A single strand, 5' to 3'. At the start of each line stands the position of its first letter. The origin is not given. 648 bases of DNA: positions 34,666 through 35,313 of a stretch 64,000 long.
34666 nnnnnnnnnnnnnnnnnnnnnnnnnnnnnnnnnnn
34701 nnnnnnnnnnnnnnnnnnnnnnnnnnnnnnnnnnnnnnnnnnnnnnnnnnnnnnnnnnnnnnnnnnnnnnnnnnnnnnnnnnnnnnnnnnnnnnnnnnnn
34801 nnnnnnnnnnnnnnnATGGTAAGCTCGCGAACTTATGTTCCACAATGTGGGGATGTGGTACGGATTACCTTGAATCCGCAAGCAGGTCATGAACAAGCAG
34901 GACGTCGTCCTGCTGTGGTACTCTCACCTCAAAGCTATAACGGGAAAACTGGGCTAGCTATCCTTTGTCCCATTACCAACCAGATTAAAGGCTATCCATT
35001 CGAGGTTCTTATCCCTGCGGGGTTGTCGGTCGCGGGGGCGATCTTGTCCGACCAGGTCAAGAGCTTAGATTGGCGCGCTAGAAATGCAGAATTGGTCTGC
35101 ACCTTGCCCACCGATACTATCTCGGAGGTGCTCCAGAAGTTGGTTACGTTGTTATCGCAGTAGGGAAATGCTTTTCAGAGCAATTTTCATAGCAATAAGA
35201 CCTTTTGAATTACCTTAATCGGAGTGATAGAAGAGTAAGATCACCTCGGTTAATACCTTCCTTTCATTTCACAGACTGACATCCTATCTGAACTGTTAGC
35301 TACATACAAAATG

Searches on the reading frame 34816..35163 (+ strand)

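Call 77: search_protein_families(library=phrogs, max_evalue=0.001, proteins=[window:34816-35163:+])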
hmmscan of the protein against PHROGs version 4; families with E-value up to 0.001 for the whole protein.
window:34816-35163:+ (115 aa): 1 family
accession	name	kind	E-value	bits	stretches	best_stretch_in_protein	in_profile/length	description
phrog_1936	-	moron, auxiliary metabolic gene and host takeover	1.8e-23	84.3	1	5-114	5-120/188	MazF-like growth inhibitor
